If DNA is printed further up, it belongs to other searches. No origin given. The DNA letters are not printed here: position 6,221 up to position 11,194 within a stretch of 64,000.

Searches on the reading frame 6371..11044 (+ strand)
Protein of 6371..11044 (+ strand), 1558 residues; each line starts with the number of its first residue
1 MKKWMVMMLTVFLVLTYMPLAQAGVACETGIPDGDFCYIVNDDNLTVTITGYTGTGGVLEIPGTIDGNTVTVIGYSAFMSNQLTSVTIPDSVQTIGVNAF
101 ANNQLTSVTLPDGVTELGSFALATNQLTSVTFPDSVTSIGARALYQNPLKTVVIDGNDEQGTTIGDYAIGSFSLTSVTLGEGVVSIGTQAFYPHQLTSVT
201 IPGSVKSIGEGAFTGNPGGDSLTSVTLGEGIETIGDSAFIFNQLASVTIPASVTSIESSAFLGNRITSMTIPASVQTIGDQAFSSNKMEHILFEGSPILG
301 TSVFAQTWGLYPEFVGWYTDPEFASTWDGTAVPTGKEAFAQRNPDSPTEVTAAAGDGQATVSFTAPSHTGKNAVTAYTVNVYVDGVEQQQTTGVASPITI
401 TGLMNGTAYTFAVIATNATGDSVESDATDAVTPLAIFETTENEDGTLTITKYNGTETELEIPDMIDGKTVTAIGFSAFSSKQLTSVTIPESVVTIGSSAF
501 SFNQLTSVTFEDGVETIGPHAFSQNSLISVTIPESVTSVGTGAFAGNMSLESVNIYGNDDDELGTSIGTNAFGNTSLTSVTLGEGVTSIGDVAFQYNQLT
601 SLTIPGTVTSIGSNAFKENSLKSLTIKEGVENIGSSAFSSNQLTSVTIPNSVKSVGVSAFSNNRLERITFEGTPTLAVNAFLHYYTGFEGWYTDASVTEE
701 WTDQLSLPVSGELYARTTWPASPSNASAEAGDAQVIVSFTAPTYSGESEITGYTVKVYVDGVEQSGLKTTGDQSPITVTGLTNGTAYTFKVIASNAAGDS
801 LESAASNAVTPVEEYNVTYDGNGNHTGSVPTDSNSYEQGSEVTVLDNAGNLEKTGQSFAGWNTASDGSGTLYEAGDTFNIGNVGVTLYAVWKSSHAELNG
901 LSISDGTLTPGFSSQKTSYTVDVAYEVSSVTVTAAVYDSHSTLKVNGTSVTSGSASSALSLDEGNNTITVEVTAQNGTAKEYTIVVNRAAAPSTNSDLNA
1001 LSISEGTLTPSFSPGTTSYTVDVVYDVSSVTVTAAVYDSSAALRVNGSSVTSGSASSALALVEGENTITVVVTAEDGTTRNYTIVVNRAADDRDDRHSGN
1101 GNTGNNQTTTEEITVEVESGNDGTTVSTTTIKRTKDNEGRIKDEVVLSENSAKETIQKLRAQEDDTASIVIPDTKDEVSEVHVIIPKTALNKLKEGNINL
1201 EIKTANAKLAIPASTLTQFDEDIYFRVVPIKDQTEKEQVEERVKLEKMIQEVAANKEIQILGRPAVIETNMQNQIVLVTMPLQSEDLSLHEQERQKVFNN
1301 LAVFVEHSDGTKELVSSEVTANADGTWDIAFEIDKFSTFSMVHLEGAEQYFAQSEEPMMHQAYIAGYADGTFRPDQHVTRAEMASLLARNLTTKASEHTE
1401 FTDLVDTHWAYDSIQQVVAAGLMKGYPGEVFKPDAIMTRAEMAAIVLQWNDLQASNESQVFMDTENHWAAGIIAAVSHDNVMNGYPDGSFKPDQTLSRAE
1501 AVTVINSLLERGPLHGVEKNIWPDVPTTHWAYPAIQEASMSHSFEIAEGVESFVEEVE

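Call 98: search_protein_families(library=pfam, proteins=[window:6371-11044:+], max_evalue=0.00001)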
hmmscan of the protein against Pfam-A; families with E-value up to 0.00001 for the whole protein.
window:6371-11044:+ (1558 aa): 7 families
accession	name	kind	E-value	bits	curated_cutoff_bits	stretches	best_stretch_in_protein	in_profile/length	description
PF13306.12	LRR_5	-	8.3e-101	333.2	27.7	4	565-681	1-120/127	BspA type Leucine rich repeat region (6 copies)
PF12733.13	Cadherin-like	-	1.9e-37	128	24.2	2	904-988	7-88/89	Cadherin-like beta sandwich domain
PF00395.25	SLH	-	9.7e-35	118.7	20.8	3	1401-1443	2-44/44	S-layer homology domain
PF00041.27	fn3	-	2.1e-18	66.8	25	2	722-807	2-82/84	Fibronectin type III domain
PF09479.16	Flg_new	-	1.6e-14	54.2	27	1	815-890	1-65/65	Listeria-Bacteroides repeat domain (List_Bact_rpt)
PF09136.16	Glucodextran_B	-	8.1e-09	35.7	27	1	928-988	17-81/83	Glucodextranase, domain B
PF25059.1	FN3_DSCAM-DSCAML_C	-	7.2e-06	26.7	39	0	768-802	39-73/89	DSCAM/DSCAML C-terminal Fn3-like domain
